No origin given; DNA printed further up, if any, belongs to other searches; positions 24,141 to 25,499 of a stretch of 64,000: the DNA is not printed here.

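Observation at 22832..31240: Island of general-stress-type small-protein genes wired to -24/-12 (sigma-54) promoters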

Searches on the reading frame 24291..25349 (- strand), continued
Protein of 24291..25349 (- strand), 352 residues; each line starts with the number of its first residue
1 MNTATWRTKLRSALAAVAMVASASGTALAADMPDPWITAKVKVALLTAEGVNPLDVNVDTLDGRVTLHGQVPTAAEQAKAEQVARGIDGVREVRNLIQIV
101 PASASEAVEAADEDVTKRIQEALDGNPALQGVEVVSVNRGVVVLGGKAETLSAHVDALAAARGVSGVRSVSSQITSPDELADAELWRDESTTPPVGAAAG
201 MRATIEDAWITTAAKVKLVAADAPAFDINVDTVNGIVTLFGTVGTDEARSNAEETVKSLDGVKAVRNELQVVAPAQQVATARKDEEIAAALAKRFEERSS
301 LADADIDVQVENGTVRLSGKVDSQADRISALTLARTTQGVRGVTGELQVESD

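Call 33: search_protein_families(library=ncbifam, max_evalue=0.00001, proteins=[L003:7343-8734:+, L003:6876-7334:+, L003:5935-6879:+, L003:2934-5561:-, L008:8450-9844:+, L008:6248-7993:+])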
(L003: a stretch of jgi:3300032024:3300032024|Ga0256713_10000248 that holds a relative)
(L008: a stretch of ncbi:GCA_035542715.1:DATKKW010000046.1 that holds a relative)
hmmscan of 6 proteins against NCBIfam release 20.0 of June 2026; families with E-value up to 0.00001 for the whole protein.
L003:7343-8734:+ (463 aa): 81 families (the best 25 are shown)
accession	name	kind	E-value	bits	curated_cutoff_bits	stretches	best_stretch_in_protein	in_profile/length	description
NF008469.0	PRK11361.1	equivalog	8.1e-117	390.7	714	1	3-456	4-455/461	acetoacetate metabolism transcriptional regulator AtoC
TIGR01818.1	ntrC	equivalog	1.3e-116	390.1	558.6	1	7-452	2-460/463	nitrogen regulation protein NR(I)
TIGR02915.1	PEP_resp_reg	equivalog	1.9e-108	363.2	502.6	1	7-455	2-442/445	PEP-CTERM-box response regulator transcription factor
NF041946.1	LuxO_transreg_Vib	equivalog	3.7e-108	362.3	800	1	29-456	22-461/463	quorum-sensing sigma-54 dependent transcriptional regulator LuxO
NF050807.1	TransRegFlbDCaul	equivalog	5.3e-108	361.8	750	1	24-457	21-440/454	sigma-54-dependent transcriptional regulator FlbD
TIGR01817.1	nifA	equivalog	2.9e-96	323.4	528.85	1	132-385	187-441/534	nif-specific transcriptional activator NifA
NF007689.0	PRK10365.1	equivalog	3e-96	322.9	760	1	5-452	7-439/441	sigma-54-dependent response regulator transcription factor ZraR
NF051870.1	NAssimRespRegNtrX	equivalog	4.5e-95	319.2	600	1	6-452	4-447/452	nitrogen assimilation response regulator NtrX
NF008176.1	PRK10923.1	equivalog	1.2e-93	314.3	620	1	6-452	6-463/469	nitrogen regulation protein NR(I)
NF041552.1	TF_PrdR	equivalog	6.7e-92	308.7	795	1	138-456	264-577/577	sigma-54 dependent transcriptional regulator PrdR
NF003451.0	PRK05022.1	equivalog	1.1e-90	304.8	476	1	139-446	188-499/512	nitric oxide reductase transcriptional regulator NorR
NF038308.1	RNA_repair_RtcR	equivalog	2e-89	300.9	650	1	140-456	179-517/530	RNA repair transcriptional activator RtcR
TIGR02329.1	propionate_PrpR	equivalog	6.7e-88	295.6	499.2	1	125-452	196-524/526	propionate catabolism operon regulatory protein PrpR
NF011695.0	PRK15115.1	equivalog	3.3e-87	293.1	763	1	4-389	7-384/445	two-component system response regulator GlrR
NF049963.1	RespRegFlgRCampy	domain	3.8e-87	292.9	750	1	4-382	1-377/429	fla regulon two-component system response regulator FlgR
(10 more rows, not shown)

L003:6876-7334:+ (152 aa): 39 families (the best 25 are shown)
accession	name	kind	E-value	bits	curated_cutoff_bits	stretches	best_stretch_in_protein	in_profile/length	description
NF041866.1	EpsW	equivalog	5.9e-12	45.3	200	1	6-122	7-113/131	exopolysaccharide biosynthesis response regulator EpsW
NF007135.0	PRK09581.1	equivalog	8.3e-12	44.6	474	1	31-120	27-106/457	PleD family two-component system response regulator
NF007935.0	PRK10651.1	equivalog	5.3e-11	42.1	250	1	57-125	49-115/216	two-component system response regulator NarL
NF045991.1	RespRegCtrARhodob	equivalog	3e-10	40.2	350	1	8-122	4-104/224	response regulator transcription factor CtrA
NF045505.1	RR_RssB_Pseudo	equivalog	6.3e-10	38.6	700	1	60-122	49-109/394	two-component system response regulator RssB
NF041880.1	EPS_EpsF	equivalog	2.3e-09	36.3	900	1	62-133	41-112/492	response regulator EpsF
NF045944.1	ResRegRpaBCyano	equivalog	3.6e-09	36.3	330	1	9-124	2-102/229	response regulator transcription factor RpaB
NF041733.1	resp_reg_CseB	equivalog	5.2e-09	35.8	350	1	8-123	4-104/228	two-component system response regulator CseB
TIGR02154.1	PhoB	equivalog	6.5e-09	35.4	296.2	1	60-123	46-109/226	phosphate regulon transcriptional regulator PhoB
TIGR01387.1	cztR_silR_copR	subfamily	1.1e-08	35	279.2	1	61-122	43-102/218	heavy metal response regulator transcription factor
TIGR01818.1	ntrC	equivalog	1.2e-08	34.2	558.6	1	8-122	2-102/463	nitrogen regulation protein NR(I)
TIGR02875.1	spore_0_A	equivalog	1.3e-08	34.4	200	1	8-122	6-110/262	sporulation transcription factor Spo0A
NF008567.0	PRK11517.1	equivalog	2.3e-08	33.7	353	1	7-122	3-103/223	response regulator transcription factor HprR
NF008176.1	PRK10923.1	equivalog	3.4e-08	32.5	620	1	7-143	6-128/469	nitrogen regulation protein NR(I)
NF007969.0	PRK10693.1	equivalog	5.1e-08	32.3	329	1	30-119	31-108/337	two-component system response regulator RssB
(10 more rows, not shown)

L003:5935-6879:+ (314 aa): 68 families (the best 25 are shown)
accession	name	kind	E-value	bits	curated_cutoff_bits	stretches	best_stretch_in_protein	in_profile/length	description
NF047465.1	hybrid_HK_LvrA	exception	4e-45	154.1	1200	1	86-307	595-817/819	hybrid histidine kinase/response regulator LvrA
NF008312.0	PRK11100.1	equivalog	7.4e-25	87.7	356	1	86-308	251-474/477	two-component system sensor histidine kinase CreC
NF041880.1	EPS_EpsF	equivalog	1.5e-23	83.1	900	1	86-305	269-490/492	response regulator EpsF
NF041832.1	near_NosP_CTERM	subfamily_domain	3.3e-23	82.4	400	1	96-309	12-226/370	NahK/ErcS family hybrid sensor histidine kinase/response regulator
TIGR02966.1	phoR_proteo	equivalog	6.3e-23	81.3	334.2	1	96-305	119-332/333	phosphate regulon sensor histidine kinase PhoR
NF008468.0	PRK11360.1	equivalog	3.4e-22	78.5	646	1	94-311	399-611/616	two-component system sensor histidine kinase AtoS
NF007793.0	PRK10490.1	equivalog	1.2e-21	76.4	1123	1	85-308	657-882/895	two-component system sensor histidine kinase KdpD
NF006800.0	PRK09303.1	equivalog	2.3e-21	76.2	342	1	76-311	133-380/383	histidine kinase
TIGR01386.1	cztS_silS_copS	subfamily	2.9e-21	76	292.55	1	181-307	333-457/457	heavy metal sensor histidine kinase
NF046044.1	PnpS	equivalog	7.4e-21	74.6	400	1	96-307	175-390/390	two-component system histidine kinase PnpS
TIGR02956.1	TMAO_torS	equivalog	4e-20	71.5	676.5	1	86-311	459-685/967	TMAO reductase system sensor histidine kinase/response regulator TorS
NF045595.1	HK_scytonemin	equivalog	2.3e-19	69.3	865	1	93-308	417-635/637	scytonemin biosynthesis sensor histidine kinase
NF007898.0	PRK10604.1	equivalog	5.9e-19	68.5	478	1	143-309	256-424/433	two-component system sensor histidine kinase RstB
NF007004.0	PRK09467.1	equivalog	2.6e-18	66.1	415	1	158-308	290-436/440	two-component system sensor histidine kinase EnvZ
NF038297.2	hybrid_HK_HrmK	equivalog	4.3e-18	65.3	725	1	98-310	242-459/607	hybrid histidine kinase/response regulator HrmK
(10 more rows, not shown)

L003:2934-5561:- (875 aa): 96 families (the best 25 are shown)
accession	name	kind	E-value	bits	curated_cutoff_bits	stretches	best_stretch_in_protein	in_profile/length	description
TIGR02956.1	TMAO_torS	equivalog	1.2e-58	199.1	676.5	1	387-755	453-820/967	TMAO reductase system sensor histidine kinase/response regulator TorS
NF046044.1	PnpS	equivalog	5.1e-54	183.8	400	1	258-616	40-390/390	two-component system histidine kinase PnpS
NF041832.1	near_NosP_CTERM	subfamily_domain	2.1e-50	171.9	400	1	390-751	2-366/370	NahK/ErcS family hybrid sensor histidine kinase/response regulator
TIGR02966.1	phoR_proteo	equivalog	8e-47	159.9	334.2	1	275-615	8-333/333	phosphate regulon sensor histidine kinase PhoR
NF041947.1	LuxQ_Vibrio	equivalog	3.6e-46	157.5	1200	1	382-677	456-761/843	quorum-sensing autoinducer 2 sensor kinase/phosphatase LuxQ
NF038297.2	hybrid_HK_HrmK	equivalog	5e-46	157.6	725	1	392-743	232-596/607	hybrid histidine kinase/response regulator HrmK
NF041880.1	EPS_EpsF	equivalog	1.2e-45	156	900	1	272-616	143-492/492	response regulator EpsF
NF047874.1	MASE3_PAS_HK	subfamily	1.9e-45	155.8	560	1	267-618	259-626/655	MASE3 domain-containing sensor histidine kinase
NF008099.0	PRK10841.1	equivalog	2.8e-44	151.2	920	1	386-617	461-690/949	two-component system sensor histidine kinase RcsC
NF033092.0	HK_WalK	equivalog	5e-44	150.9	725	1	276-616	261-593/594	cell wall metabolism sensor histidine kinase WalK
NF011874.0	PRK15347.1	equivalog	4e-43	147.6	852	1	387-618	387-615/921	two component system sensor kinase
NF008468.0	PRK11360.1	equivalog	4.8e-43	147.4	646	1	259-619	254-610/616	two-component system sensor histidine kinase AtoS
NF008318.0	PRK11107.1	equivalog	2.7e-42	144.9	890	1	390-816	288-725/920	two-component sensor histidine kinase BarA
NF047465.1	hybrid_HK_LvrA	exception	6.4e-39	133.6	1200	1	374-619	180-425/819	hybrid histidine kinase/response regulator LvrA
NF006800.0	PRK09303.1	equivalog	1.5e-38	132.7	342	1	394-617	150-377/383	histidine kinase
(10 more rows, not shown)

L008:8450-9844:+ (464 aa): 84 families (the best 25 are shown)
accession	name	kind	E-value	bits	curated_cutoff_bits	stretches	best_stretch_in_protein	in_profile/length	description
NF008469.0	PRK11361.1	equivalog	1e-117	393.7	714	1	6-451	7-455/461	acetoacetate metabolism transcriptional regulator AtoC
TIGR01818.1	ntrC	equivalog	1.1e-115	387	558.6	1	7-447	2-460/463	nitrogen regulation protein NR(I)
TIGR02915.1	PEP_resp_reg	equivalog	9.6e-110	367.5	502.6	1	7-450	2-442/445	PEP-CTERM-box response regulator transcription factor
NF050807.1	TransRegFlbDCaul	equivalog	2.1e-103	346.6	750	1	36-454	33-442/454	sigma-54-dependent transcriptional regulator FlbD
NF041946.1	LuxO_transreg_Vib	equivalog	4.1e-103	345.6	800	1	29-451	22-461/463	quorum-sensing sigma-54 dependent transcriptional regulator LuxO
TIGR01817.1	nifA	equivalog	6.2e-99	332.1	528.85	1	121-380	178-436/534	nif-specific transcriptional activator NifA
NF051870.1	NAssimRespRegNtrX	equivalog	9.6e-99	331.3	600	1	6-447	4-447/452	nitrogen assimilation response regulator NtrX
NF007689.0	PRK10365.1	equivalog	1.3e-98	330.7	760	1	7-447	9-439/441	sigma-54-dependent response regulator transcription factor ZraR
NF008176.1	PRK10923.1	equivalog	3.9e-98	329.1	620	1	5-384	5-383/469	nitrogen regulation protein NR(I)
NF049963.1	RespRegFlgRCampy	domain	5.7e-98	328.6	750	1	7-451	4-428/429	fla regulon two-component system response regulator FlgR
NF041552.1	TF_PrdR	equivalog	8.4e-96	321.5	795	1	121-451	252-577/577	sigma-54 dependent transcriptional regulator PrdR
TIGR02329.1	propionate_PrpR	equivalog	1e-91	308.2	499.2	1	71-448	142-525/526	propionate catabolism operon regulatory protein PrpR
NF003451.0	PRK05022.1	equivalog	2e-90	304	476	1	112-438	157-496/512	nitric oxide reductase transcriptional regulator NorR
NF038308.1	RNA_repair_RtcR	equivalog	1.6e-89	301.2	650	1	111-448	151-514/530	RNA repair transcriptional activator RtcR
NF011695.0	PRK15115.1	equivalog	1e-88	298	763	1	5-383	8-378/445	two-component system response regulator GlrR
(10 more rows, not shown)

L008:6248-7993:+ (581 aa): 74 families (the best 25 are shown)
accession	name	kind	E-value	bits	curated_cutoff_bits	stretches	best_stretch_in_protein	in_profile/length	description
NF047465.1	hybrid_HK_LvrA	exception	3.1e-58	197.5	1200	1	350-580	589-818/819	hybrid histidine kinase/response regulator LvrA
NF006800.0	PRK09303.1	equivalog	2.9e-31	108.8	342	1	322-579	113-376/383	histidine kinase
TIGR02956.1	TMAO_torS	equivalog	7.5e-29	100.4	676.5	1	335-579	435-681/967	TMAO reductase system sensor histidine kinase/response regulator TorS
TIGR02966.1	phoR_proteo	equivalog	1.2e-28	100.1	334.2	1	364-577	117-332/333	phosphate regulon sensor histidine kinase PhoR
NF041880.1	EPS_EpsF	equivalog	8.8e-28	97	900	1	361-579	274-492/492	response regulator EpsF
TIGR01386.1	cztS_silS_copS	subfamily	1.1e-27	97.2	292.55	1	318-578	203-456/457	heavy metal sensor histidine kinase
NF008468.0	PRK11360.1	equivalog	1.9e-27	95.9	646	1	355-580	390-608/616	two-component system sensor histidine kinase AtoS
NF033092.0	HK_WalK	equivalog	2.5e-26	92.4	725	1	362-579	373-593/594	cell wall metabolism sensor histidine kinase WalK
NF046044.1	PnpS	equivalog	8.2e-26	90.9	400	1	367-579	176-390/390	two-component system histidine kinase PnpS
NF045595.1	HK_scytonemin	equivalog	2.6e-25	88.9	865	1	358-580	411-635/637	scytonemin biosynthesis sensor histidine kinase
NF008302.0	PRK11091.1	equivalog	2.8e-25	88.7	838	1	352-577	274-502/779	aerobic respiration two-component sensor histidine kinase ArcB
NF041832.1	near_NosP_CTERM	subfamily_domain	1.9e-24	86.4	400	1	367-580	13-225/370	NahK/ErcS family hybrid sensor histidine kinase/response regulator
NF007898.0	PRK10604.1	equivalog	2.3e-24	86.4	478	1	322-580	170-423/433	two-component system sensor histidine kinase RstB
NF040691.1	MtrAB_MtrB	equivalog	2.6e-24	86.1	450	1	279-580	182-492/507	MtrAB system histidine kinase MtrB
NF011874.0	PRK15347.1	equivalog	2.8e-24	85.2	852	1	340-579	370-613/921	two component system sensor kinase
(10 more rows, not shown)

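Call 34: search_solved_structures(query=L003:7343-8734:+, max_evalue=1e-20)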
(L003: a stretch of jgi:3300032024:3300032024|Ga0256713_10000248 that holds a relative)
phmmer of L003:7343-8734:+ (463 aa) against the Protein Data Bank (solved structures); distinct sequences matched with E-value up to 1e-20: 35.
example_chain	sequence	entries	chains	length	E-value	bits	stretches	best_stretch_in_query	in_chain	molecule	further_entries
5ep0_A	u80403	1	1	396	6.3e-92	312.1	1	5-383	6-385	Putative repressor protein luxO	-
4l4u_A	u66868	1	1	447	6.6e-87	295.6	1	3-456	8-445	Transcriptional regulator (NtrC family)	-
3dzd_A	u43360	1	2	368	2.3e-83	283.9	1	5-379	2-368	Transcriptional regulator (NtrC family)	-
1ny5_A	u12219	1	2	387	6.1e-81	275.9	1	4-374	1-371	transcriptional regulator (NtrC family)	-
1ojl_A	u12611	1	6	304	2.8e-75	257.3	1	143-452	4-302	TRANSCRIPTIONAL REGULATORY PROTEIN ZRAR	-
9qq6_C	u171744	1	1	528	3.3e-74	253.8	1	127-454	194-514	Nif-specific regulatory protein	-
8pb9_D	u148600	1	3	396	4.3e-74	253.4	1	5-382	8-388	Transcriptional regulator FleQ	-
5ep1_A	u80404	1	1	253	6.2e-74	252.9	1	143-383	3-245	Putative repressor protein luxO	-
5ep2_A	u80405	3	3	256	6.5e-74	252.8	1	143-383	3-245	Putative repressor protein luxO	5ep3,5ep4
8p53_C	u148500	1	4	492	8e-74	252.5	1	5-383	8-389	Transcriptional regulator FleQ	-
6jdi_A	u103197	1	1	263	1.2e-71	245.3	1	139-382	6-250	Nitrogen assimilation regulatory protein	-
5exp_A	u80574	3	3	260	1.9e-71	244.6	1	135-382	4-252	Transcriptional regulator FleQ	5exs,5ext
5exx_A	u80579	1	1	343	5.5e-71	243.1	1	135-383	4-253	Transcriptional regulator FleQ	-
7ejw_C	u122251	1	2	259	5.9e-71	243.1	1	139-382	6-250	Transcriptional regulator FleQ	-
6j7e_A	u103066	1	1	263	6.1e-71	243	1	139-382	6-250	Nitrogen assimilation regulatory protein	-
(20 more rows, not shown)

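Call 35: find_homologous_proteins(query=L006:5011-6399:+, max_evalue=1e-100)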
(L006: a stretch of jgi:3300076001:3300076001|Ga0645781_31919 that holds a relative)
Query L006:5011-6399:+ (462 aa): 7525 proteins with E <= 1e-100 among 8000 candidates; the best 120 are listed.
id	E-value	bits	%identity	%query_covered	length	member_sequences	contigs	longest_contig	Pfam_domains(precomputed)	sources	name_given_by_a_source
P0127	3.3e-297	1004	100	100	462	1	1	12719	PF00158.33,PF25601.2,PF02954.26,PF14532.13,PF07728.21,PF00072.31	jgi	jgi:two-component system, NtrC family, response regulator AtoC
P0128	1.0e-261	887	87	100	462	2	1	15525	PF00158.33,PF25601.2,PF02954.26,PF14532.13,PF07728.21,PF00072.31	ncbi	-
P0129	4.3e-253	858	86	100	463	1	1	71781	PF00158.33,PF25601.2,PF02954.26,PF14532.13,PF07728.21,PF00072.31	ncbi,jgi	-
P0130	6.0e-217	739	74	99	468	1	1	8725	PF00158.33,PF25601.2,PF02954.26,PF14532.13,PF07728.21,PF00072.31,PF01078.28,PF13191.13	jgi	jgi:two-component system response regulator AtoC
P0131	2.4e-216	737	75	100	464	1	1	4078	PF00158.33,PF25601.2,PF02954.26,PF14532.13,PF07728.21,PF00072.31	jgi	jgi:DNA-binding NtrC family response regulator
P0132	3.8e-216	736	75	100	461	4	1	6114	PF00158.33,PF25601.2,PF02954.26,PF14532.13,PF07728.21,PF00072.31,PF13191.13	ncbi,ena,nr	ncbi:MAG TPA: sigma-54 dependent transcriptional regulator [Myxococcota bacterium]|nr:sigma-54 depen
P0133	1.0e-214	732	74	100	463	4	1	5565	PF00158.33,PF25601.2,PF02954.26,PF14532.13,PF07728.21,PF00072.31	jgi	jgi:DNA-binding NtrC family response regulator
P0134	3.8e-212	723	74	100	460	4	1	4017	PF00158.33,PF25601.2,PF02954.26,PF14532.13,PF07728.21,PF00072.31,PF13191.13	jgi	jgi:two-component system response regulator AtoC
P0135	4.2e-212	723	75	100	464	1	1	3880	PF00158.33,PF25601.2,PF02954.26,PF14532.13,PF07728.21,PF00072.31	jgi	jgi:DNA-binding NtrC family response regulator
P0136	1.6e-211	721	74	100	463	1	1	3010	PF00158.33,PF25601.2,PF02954.26,PF14532.13,PF07728.21,PF00072.31,PF13191.13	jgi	jgi:DNA-binding NtrC family response regulator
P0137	2.0e-210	718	74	100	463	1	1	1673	PF00158.33,PF25601.2,PF02954.26,PF14532.13,PF07728.21,PF00072.31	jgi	jgi:DNA-binding NtrC family response regulator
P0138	1.1e-209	715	75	99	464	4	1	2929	PF00158.33,PF25601.2,PF02954.26,PF14532.13,PF07728.21,PF00072.31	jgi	jgi:two-component system response regulator AtoC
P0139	1.9e-208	711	74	100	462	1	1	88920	PF00158.33,PF25601.2,PF02954.26,PF14532.13,PF07728.21,PF00072.31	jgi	-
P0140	3.8e-208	710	71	100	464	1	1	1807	PF00158.33,PF25601.2,PF02954.26,PF14532.13,PF07728.21,PF00072.31,PF13191.13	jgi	jgi:two-component system, NtrC family, response regulator AtoC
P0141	1.1e-206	705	72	100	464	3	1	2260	PF00158.33,PF25601.2,PF02954.26,PF14532.13,PF07728.21,PF00072.31,PF13191.13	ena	-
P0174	9.9e-187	639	90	70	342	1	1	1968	PF00158.33,PF14532.13,PF07728.21,PF00072.31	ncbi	-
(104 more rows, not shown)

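Call 36: find_encoding_contigs(protein=P0128, flank=10000, max_places=3)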
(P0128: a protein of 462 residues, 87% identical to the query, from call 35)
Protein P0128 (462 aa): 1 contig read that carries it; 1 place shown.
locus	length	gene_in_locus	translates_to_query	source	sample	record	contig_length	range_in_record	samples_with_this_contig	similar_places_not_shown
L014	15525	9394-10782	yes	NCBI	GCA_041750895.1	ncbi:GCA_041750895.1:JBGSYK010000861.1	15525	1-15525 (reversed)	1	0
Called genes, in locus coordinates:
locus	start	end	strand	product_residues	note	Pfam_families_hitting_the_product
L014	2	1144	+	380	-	?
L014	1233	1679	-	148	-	-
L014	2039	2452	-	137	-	PF12732:YtxH (weak)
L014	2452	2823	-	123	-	-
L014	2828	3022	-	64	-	PF19029:DUF883_C (weak)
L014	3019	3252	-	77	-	-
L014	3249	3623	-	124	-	PF07332:Phage_holin_3_6 (weak)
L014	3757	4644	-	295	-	PF01594:AI-2E_transport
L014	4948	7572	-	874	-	PF00989:PAS, PF08447:PAS_3 (faint), PF08448:PAS_4, PF13426:PAS_9, PF00512:HisKA, PF02518:HATPase_c, PF00072:Response_reg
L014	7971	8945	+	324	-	PF02518:HATPase_c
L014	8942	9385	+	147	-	PF00072:Response_reg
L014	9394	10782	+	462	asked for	PF00072:Response_reg, PF00158:Sigma54_activat, PF14532:Sigma54_activ_2, PF07728:AAA_5, PF25601:AAA_lid_14, PF02954:HTH_8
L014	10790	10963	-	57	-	-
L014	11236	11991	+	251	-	PF00081:Sod_Fe_N, PF02777:Sod_Fe_C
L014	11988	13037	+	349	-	PF04972:BON, PF21937:Yop-YscD_ppl_2nd (faint), PF04972:BON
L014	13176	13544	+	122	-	-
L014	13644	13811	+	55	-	-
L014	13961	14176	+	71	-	-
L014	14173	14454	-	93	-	-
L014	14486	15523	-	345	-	?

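Call 37: find_encoding_contigs(protein=P0174, flank=10000, max_places=3)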
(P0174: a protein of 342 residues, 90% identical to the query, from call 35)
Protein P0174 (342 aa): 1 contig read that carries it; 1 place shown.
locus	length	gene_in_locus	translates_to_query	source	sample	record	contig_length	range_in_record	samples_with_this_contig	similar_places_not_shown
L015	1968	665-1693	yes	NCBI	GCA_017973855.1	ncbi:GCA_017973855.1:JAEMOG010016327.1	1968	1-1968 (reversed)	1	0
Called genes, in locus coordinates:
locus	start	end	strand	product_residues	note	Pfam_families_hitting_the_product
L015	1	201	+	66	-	?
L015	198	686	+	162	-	-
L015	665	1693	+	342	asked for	PF00072:Response_reg, PF00158:Sigma54_activat, PF14532:Sigma54_activ_2, PF07728:AAA_5 (weak)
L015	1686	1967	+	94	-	?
